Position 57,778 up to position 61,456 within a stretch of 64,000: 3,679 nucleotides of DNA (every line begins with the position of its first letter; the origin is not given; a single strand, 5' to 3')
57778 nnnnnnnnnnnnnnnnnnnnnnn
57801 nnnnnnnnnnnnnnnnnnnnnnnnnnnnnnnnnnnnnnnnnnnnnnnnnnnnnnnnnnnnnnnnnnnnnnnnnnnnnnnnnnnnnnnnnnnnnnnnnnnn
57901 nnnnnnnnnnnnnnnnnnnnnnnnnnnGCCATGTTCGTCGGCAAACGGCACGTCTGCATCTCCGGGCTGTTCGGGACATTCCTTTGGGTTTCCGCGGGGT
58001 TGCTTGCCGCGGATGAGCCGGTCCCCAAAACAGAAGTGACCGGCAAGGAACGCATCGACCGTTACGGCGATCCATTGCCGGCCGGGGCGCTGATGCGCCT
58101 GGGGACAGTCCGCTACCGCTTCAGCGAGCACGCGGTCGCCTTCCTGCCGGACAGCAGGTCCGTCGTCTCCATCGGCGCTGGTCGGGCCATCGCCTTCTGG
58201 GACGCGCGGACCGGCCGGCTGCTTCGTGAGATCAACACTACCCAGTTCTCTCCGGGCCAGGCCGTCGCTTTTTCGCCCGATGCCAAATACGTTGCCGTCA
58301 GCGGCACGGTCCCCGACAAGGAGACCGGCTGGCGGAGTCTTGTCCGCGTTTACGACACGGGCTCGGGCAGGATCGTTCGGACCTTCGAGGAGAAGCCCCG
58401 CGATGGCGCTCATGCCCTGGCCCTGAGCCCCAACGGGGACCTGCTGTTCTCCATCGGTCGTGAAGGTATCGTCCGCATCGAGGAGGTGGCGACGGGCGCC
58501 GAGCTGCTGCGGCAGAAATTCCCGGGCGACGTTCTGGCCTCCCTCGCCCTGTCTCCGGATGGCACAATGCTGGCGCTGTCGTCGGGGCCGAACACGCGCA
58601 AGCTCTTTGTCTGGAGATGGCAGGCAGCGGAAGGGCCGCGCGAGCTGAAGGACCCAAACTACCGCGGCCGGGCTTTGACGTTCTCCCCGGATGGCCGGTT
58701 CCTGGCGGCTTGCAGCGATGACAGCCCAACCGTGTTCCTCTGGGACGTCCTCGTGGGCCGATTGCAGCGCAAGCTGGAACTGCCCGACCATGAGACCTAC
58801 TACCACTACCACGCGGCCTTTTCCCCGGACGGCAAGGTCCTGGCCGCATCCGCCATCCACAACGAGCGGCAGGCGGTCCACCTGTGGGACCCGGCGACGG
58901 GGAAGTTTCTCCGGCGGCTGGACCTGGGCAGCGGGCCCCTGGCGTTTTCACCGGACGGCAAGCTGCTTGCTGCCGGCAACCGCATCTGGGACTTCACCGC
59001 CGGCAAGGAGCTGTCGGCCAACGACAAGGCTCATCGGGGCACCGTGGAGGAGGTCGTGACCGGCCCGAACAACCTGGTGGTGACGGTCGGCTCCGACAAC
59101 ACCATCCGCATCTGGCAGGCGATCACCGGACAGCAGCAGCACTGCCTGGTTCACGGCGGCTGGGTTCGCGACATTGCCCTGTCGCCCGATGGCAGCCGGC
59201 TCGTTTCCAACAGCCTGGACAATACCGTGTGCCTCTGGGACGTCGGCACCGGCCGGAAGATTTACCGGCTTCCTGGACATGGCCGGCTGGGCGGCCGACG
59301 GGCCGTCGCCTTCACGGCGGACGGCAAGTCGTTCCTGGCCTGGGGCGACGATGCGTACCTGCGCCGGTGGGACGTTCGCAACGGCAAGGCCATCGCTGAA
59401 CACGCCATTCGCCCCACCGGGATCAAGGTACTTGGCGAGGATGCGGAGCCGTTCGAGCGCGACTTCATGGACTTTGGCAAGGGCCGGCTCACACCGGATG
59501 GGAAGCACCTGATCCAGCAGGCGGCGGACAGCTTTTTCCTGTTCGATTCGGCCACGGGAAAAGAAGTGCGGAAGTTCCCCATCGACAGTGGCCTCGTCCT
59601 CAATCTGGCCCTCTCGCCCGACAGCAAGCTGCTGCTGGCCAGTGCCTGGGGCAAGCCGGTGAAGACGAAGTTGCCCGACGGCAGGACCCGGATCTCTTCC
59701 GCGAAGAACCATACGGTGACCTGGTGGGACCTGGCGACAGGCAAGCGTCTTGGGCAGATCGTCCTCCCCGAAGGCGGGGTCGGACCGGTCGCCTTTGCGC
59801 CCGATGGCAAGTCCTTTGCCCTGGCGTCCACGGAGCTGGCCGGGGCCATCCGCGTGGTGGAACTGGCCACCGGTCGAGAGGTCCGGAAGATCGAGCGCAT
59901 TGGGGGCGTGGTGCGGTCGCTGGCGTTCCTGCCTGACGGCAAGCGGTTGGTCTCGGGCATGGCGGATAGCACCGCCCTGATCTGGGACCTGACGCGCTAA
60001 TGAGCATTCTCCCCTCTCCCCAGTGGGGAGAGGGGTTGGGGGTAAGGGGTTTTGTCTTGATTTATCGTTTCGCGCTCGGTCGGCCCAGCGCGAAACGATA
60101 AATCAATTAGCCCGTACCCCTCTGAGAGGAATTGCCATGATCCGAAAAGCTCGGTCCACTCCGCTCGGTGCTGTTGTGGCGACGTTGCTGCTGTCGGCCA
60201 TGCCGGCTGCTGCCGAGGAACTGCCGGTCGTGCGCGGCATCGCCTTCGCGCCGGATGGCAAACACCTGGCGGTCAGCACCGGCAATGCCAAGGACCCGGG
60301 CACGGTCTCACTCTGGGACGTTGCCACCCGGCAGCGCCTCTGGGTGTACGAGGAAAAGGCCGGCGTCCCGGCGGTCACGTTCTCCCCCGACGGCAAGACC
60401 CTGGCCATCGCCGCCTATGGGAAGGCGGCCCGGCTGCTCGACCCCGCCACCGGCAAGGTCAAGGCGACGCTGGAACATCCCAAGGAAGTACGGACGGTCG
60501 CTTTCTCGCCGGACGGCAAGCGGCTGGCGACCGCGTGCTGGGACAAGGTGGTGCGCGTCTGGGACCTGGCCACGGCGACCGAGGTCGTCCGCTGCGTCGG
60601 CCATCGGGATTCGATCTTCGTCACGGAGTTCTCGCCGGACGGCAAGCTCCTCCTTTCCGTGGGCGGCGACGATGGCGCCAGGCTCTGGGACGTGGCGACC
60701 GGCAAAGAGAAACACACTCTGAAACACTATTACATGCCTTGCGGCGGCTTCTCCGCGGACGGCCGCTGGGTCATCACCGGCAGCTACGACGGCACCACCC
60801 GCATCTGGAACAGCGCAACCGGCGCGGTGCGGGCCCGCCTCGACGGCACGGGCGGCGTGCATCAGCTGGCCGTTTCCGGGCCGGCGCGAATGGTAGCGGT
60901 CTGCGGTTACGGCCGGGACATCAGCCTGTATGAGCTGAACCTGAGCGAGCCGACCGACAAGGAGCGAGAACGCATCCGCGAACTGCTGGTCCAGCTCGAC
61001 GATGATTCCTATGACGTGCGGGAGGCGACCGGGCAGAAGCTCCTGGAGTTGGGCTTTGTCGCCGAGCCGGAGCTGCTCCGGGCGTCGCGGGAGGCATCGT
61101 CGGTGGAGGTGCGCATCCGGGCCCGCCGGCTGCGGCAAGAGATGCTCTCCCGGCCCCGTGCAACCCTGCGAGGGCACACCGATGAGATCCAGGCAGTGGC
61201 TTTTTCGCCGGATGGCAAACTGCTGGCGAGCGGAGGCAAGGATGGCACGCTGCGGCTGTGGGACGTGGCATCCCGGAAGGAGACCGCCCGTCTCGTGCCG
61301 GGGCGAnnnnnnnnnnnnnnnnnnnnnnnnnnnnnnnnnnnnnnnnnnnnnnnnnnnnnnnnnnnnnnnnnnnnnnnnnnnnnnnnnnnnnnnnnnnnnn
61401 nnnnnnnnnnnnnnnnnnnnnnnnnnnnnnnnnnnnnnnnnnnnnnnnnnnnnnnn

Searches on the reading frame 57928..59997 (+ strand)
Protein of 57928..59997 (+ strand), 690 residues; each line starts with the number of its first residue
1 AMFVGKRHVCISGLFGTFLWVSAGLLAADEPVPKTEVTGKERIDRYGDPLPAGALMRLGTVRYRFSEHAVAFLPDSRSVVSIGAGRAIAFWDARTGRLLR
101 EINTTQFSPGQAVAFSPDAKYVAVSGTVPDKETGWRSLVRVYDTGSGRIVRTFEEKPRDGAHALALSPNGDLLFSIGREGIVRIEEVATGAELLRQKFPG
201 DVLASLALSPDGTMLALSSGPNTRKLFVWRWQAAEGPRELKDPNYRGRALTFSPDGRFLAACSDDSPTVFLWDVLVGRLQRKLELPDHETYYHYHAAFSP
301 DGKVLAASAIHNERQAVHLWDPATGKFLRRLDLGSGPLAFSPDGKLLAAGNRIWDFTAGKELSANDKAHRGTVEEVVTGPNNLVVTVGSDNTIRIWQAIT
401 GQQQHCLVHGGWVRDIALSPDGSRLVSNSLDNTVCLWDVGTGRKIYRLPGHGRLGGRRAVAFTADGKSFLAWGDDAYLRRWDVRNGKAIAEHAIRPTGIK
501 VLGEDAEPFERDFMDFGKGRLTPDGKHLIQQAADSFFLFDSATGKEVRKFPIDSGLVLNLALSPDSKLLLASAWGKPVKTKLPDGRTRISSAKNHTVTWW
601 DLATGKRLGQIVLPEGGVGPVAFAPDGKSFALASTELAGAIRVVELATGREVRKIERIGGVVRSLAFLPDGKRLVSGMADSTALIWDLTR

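Call 27: search_protein_families(library=pfam, proteins=[window:57928-59997:+], max_evalue=0.001)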
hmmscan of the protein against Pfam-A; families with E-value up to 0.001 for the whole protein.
window:57928-59997:+ (690 aa): 37 families (the best 25 are shown)
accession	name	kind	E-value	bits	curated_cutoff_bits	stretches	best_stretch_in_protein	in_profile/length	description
PF25174.1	Beta-prop_THOC3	-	1.3e-64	218.3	305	5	138-349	70-271/272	THOC3 beta-propeller domain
PF24814.1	WD40_Prp19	-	2e-47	162.1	320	4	360-491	39-172/281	Prp19 WD40 domain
PF25173.1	Beta-prop_WDR3_1st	-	3.2e-46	157.8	154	4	353-492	13-151/184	WDR3 first beta-propeller domain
PF00400.38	WD40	-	5.6e-42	140.8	27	2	404-438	4-39/39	WD domain, G-beta repeat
PF23414.1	Beta-prop_EML_2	-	2.5e-37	129.2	90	4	163-326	3-157/266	Echinoderm microtubule-associated protein second beta-propeller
PF25175.1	Beta-prop_WDR5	-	9.5e-35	120.7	250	3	340-489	18-171/296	WDR5 beta-propeller domain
PF24807.1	WD40_CDC20-Fz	-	1.3e-32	113.7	200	3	337-568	56-279/292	CDC20/Fizzy WD40 domain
PF25168.1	Beta-prop_WDR36-Utp21_2nd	-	1.8e-32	113.4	84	2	364-491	151-277/335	WDR36/Utp21 second beta-propeller domain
PF24817.1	WD40_WDHD1_1st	-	1.1e-30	107.3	109.9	3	589-689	60-158/291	WDHD1 first WD40 domain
PF25391.1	WD40_Gbeta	-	1.6e-27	96.9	150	2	367-487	140-259/340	G protein beta WD-40 repeat protein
PF23393.2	Beta-prop_WDR90_POC16_2nd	-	1.2e-24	87.5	60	1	591-683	12-102/291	WDR90/POC16, second beta-propeller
PF24105.1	Beta-prop_CAF1B_HIR1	-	5e-22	78.8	80.5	1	412-491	132-209/383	CAF1B/HIR1 beta-propeller domain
PF25172.1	Beta-prop_WDR3_2nd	-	6.3e-22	78.6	140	2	381-482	187-287/293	WDR3 second beta-propeller domain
PF24805.1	EIF3I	-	1.4e-19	70.9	200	1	383-471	24-110/324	EIF3I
PF24780.1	WD40_MABP1-WDR62_1st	-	2.1e-19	70.5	496.3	0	249-321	43-112/328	MABP1/WDR62 first WD40 domain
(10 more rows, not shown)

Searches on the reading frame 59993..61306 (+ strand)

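Call 27: search_protein_families(library=pfam, proteins=[window:59993-61306:+], max_evalue=0.001)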
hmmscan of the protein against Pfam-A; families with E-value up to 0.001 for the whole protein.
window:59993-61306:+ (438 aa): 46 families (the best 25 are shown)
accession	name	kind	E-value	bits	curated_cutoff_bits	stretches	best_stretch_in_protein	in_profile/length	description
PF00400.38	WD40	-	1.3e-49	164.9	27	4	388-424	3-39/39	WD domain, G-beta repeat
PF25174.1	Beta-prop_THOC3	-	4.2e-49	167.4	305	2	80-295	49-263/272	THOC3 beta-propeller domain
PF25173.1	Beta-prop_WDR3_1st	-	1.1e-41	143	154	2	104-273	10-183/184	WDR3 first beta-propeller domain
PF24814.1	WD40_Prp19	-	4.8e-34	118.1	320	3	80-196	94-210/281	Prp19 WD40 domain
PF23414.1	Beta-prop_EML_2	-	3.6e-32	112.2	90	2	82-241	3-160/266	Echinoderm microtubule-associated protein second beta-propeller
PF25175.1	Beta-prop_WDR5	-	7.4e-31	107.9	250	2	124-279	12-170/296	WDR5 beta-propeller domain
PF24817.1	WD40_WDHD1_1st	-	1.4e-30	106.9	109.9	3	166-244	89-167/291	WDHD1 first WD40 domain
PF24807.1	WD40_CDC20-Fz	-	2.1e-28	99.9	200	2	79-243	53-218/292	CDC20/Fizzy WD40 domain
PF25047.1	Beta-prop_TEP1_2nd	-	3.4e-26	92.4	89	2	160-275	87-205/255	TEP-1 second beta-propeller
PF25168.1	Beta-prop_WDR36-Utp21_2nd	-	2.5e-25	89.9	84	2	80-196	160-273/335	WDR36/Utp21 second beta-propeller domain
PF25391.1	WD40_Gbeta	-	2.6e-23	83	150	2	103-273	164-340/340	G protein beta WD-40 repeat protein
PF24780.1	WD40_MABP1-WDR62_1st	-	4.2e-23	82.6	496.3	2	143-227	17-104/328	MABP1/WDR62 first WD40 domain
PF12894.13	ANAPC4_WD40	-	6.2e-23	81.3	22.9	1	391-430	33-72/91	Anaphase-promoting complex subunit 4 WD40 domain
PF24796.1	WDR55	-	2e-21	76.7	200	1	82-274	12-208/296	WDR55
PF25172.1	Beta-prop_WDR3_2nd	-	4.8e-21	75.7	140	2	213-349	7-146/293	WDR3 second beta-propeller domain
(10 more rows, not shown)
